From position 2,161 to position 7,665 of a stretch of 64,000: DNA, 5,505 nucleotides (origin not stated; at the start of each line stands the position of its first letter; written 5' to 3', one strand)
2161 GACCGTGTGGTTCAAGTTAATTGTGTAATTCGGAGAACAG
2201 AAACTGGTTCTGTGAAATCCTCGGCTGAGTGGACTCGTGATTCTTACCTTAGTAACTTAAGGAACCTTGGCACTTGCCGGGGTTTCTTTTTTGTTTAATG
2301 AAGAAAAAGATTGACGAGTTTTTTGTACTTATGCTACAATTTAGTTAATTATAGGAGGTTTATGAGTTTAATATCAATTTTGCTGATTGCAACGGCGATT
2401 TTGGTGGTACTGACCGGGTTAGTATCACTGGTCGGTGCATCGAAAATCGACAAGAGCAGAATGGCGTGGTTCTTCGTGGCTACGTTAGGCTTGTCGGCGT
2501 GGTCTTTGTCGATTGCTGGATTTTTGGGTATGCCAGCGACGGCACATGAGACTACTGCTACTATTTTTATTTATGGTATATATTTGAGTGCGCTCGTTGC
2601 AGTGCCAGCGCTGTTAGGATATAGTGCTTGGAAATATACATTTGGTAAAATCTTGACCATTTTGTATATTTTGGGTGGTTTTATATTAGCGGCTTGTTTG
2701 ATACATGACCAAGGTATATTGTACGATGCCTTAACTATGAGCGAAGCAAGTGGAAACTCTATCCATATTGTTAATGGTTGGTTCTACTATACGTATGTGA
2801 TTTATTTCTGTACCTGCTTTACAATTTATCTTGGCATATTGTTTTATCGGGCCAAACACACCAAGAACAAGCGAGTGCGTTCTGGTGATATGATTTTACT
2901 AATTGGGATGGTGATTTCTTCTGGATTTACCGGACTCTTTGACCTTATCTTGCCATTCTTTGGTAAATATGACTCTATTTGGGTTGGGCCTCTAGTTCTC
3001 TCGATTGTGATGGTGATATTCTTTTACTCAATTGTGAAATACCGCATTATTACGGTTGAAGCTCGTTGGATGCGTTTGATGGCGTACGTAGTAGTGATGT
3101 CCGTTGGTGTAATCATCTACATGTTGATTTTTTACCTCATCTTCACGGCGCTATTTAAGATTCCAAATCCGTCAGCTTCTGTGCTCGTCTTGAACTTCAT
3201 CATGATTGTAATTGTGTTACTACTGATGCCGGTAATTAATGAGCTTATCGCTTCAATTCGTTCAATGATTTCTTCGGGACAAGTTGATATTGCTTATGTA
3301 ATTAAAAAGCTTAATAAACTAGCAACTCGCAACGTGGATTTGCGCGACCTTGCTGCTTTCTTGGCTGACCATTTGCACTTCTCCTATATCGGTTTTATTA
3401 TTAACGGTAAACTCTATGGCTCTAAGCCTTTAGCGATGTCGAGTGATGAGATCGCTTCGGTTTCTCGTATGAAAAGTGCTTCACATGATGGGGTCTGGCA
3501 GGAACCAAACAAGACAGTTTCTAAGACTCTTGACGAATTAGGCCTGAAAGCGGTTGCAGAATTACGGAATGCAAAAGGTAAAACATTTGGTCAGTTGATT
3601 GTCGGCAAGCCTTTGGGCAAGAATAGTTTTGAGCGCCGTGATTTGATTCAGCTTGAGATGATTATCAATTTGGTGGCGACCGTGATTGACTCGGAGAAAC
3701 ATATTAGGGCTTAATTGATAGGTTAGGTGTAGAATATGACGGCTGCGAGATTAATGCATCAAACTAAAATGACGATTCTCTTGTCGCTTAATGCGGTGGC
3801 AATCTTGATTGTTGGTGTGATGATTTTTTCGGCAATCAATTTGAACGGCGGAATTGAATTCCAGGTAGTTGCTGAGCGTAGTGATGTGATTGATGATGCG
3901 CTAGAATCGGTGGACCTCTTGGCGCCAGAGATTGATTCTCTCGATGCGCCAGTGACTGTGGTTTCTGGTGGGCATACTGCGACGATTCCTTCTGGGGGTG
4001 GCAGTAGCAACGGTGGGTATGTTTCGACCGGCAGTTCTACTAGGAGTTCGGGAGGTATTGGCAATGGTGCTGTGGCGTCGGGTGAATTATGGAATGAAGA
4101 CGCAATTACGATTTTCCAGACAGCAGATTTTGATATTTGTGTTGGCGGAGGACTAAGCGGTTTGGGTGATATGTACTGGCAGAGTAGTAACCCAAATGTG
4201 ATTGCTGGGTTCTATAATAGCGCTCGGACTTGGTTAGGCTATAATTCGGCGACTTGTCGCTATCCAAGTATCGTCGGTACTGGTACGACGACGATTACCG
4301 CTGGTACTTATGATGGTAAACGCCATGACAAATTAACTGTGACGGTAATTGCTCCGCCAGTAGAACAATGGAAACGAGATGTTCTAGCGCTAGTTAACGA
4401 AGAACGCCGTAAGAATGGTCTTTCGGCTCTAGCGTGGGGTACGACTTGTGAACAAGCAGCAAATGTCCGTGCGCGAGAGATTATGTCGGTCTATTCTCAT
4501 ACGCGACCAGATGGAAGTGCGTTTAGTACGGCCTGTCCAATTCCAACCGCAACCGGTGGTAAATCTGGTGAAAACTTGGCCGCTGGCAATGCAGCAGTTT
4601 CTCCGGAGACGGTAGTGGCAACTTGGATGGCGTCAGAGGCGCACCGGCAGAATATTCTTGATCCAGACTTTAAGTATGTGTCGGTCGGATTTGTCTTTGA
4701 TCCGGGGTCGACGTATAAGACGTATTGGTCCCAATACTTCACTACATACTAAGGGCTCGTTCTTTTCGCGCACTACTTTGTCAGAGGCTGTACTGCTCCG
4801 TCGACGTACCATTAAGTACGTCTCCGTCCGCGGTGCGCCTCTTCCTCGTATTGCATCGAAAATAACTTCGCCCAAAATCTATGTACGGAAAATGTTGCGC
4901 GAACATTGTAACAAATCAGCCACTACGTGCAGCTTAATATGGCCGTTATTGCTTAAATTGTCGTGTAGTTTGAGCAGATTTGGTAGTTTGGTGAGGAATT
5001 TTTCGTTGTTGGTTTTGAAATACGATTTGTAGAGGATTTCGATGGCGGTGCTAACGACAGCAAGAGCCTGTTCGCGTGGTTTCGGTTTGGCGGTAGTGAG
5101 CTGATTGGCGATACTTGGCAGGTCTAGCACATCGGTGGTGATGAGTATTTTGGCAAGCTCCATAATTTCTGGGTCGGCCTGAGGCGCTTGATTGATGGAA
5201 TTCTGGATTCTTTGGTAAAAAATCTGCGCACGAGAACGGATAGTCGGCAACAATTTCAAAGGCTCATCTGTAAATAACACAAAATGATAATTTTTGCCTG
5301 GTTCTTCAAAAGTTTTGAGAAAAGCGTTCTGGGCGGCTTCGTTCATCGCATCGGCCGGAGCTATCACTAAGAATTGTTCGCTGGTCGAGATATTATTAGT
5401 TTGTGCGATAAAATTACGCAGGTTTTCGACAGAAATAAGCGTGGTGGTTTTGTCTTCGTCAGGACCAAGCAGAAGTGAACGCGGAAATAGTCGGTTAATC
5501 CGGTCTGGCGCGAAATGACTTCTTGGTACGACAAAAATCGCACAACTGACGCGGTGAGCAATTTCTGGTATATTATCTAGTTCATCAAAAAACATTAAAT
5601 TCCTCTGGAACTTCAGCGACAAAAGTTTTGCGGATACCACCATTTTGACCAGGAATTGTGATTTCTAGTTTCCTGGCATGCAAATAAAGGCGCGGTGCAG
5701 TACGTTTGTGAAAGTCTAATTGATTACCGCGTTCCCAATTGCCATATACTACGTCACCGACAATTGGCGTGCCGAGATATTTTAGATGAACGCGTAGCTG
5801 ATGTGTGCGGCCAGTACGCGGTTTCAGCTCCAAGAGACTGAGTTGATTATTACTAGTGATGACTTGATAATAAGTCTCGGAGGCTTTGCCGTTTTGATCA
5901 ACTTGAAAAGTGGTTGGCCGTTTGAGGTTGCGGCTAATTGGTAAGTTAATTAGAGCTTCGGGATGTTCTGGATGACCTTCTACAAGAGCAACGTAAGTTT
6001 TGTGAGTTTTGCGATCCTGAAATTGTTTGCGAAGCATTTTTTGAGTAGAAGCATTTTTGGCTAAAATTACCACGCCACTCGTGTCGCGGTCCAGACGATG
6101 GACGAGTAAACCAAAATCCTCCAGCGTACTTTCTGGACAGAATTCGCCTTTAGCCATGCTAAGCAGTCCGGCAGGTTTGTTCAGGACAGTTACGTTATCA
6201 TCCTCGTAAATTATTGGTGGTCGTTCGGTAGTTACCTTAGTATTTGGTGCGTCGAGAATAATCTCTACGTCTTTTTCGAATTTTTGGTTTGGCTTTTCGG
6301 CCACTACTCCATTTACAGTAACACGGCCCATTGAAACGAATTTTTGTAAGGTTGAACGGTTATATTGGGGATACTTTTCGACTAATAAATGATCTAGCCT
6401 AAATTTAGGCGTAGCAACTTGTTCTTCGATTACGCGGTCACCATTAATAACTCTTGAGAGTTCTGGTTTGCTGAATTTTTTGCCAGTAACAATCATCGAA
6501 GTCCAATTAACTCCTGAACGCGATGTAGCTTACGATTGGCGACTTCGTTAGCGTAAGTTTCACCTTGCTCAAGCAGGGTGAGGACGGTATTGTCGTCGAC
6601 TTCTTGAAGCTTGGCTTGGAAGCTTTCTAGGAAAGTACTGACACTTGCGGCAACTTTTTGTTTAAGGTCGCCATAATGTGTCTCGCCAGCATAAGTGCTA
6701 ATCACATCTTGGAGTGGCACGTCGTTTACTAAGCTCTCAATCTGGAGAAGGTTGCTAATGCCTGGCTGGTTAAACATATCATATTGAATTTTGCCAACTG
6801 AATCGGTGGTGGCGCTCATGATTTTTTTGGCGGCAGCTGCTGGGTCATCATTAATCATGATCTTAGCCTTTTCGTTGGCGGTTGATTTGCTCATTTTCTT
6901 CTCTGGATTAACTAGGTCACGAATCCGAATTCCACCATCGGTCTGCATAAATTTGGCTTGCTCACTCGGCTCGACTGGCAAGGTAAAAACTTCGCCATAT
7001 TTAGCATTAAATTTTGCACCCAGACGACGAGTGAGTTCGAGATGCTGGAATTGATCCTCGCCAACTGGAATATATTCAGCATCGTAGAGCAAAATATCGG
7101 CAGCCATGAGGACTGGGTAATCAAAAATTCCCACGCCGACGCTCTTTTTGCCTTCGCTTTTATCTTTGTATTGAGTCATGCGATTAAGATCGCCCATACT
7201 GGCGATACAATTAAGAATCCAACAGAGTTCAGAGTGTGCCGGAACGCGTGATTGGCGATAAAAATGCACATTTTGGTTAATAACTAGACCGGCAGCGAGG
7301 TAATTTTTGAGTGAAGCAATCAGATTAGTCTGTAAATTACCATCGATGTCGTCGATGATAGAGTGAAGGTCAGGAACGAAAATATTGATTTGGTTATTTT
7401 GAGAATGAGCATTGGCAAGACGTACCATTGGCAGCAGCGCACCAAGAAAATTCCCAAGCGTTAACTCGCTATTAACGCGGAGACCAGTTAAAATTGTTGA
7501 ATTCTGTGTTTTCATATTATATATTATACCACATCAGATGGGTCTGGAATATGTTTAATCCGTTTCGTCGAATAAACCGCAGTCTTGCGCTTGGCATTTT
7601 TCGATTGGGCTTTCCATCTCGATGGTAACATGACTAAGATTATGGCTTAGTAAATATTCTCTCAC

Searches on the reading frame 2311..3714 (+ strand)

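Call 104: search_protein_families(library=pfam, proteins=[window:2311-3714:+], max_evalue=0.00001)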
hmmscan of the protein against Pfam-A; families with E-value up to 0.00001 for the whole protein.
window:2311-3714:+ (467 aa): 1 family
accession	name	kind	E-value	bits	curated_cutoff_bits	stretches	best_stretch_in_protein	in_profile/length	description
PF16927.11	HisKA_7TM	-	4.7e-09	36.8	28.6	1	24-248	2-221/224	N-terminal 7TM region of histidine kinase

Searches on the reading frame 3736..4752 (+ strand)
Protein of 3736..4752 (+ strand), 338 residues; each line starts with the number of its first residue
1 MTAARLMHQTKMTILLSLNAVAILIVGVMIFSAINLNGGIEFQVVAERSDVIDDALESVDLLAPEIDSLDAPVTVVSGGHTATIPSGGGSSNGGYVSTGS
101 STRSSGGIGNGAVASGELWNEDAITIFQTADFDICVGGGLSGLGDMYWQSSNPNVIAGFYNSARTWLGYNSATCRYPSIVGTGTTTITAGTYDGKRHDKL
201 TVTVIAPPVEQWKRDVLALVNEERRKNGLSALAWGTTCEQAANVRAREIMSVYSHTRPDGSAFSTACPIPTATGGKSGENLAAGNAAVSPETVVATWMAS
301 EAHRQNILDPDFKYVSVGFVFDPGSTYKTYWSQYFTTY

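Call 104: search_protein_families(library=pfam, proteins=[window:3736-4752:+], max_evalue=0.00001)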
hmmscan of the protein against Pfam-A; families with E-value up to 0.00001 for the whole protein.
window:3736-4752:+ (338 aa): 1 family
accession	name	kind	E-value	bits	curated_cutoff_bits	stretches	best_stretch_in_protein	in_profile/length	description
PF00188.32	CAP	-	7.6e-17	62.7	21.1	1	217-335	1-117/117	Cysteine-rich secretory protein family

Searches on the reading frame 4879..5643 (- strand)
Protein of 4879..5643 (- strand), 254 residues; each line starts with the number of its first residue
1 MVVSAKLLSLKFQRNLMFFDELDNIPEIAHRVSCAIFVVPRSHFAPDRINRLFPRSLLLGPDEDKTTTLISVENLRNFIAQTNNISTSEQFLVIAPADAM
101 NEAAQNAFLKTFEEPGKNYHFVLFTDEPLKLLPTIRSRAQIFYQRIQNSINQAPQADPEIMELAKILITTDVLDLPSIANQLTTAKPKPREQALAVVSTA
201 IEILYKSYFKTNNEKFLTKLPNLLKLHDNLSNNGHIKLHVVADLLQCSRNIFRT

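Call 104: search_protein_families(library=pfam, proteins=[window:4879-5643:-], max_evalue=0.00001)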
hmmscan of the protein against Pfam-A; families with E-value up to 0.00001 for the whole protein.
window:4879-5643:- (254 aa): 1 family
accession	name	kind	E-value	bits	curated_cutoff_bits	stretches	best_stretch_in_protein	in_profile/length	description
PF13177.12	DNA_pol3_delta2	-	2.7e-18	66.9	27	1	65-142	79-155/161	DNA polymerase III, delta subunit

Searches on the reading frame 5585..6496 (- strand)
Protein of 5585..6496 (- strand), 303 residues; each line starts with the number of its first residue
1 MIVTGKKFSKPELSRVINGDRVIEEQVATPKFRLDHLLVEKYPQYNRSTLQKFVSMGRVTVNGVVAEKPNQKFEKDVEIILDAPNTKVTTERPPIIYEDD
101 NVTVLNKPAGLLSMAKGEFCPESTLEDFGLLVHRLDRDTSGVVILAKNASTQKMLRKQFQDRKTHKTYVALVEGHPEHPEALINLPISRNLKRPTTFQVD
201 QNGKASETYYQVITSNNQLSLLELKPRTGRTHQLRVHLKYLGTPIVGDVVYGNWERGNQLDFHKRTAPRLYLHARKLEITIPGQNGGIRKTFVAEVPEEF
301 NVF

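Call 104: search_protein_families(library=pfam, proteins=[window:5585-6496:-], max_evalue=0.00001)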
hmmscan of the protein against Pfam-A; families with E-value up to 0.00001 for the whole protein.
window:5585-6496:- (303 aa): 2 families
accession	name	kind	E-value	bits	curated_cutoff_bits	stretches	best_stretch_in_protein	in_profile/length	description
PF00849.27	PseudoU_synth_2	-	3e-32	112.4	26.8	1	101-239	1-151/152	RNA pseudouridylate synthase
PF01479.30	S4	-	1.4e-07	31.5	22.8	1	33-76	2-45/48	S4 domain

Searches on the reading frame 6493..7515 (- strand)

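Call 104: search_protein_families(library=pfam, proteins=[window:6493-7515:-], max_evalue=0.00001)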
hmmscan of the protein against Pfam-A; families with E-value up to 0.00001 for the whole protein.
window:6493-7515:- (340 aa): 1 family
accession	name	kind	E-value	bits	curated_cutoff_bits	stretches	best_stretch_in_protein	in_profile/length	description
PF00579.31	tRNA-synt_1b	-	4.1e-54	184.3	21.1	1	2-297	2-292/292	tRNA synthetases class I (W and Y)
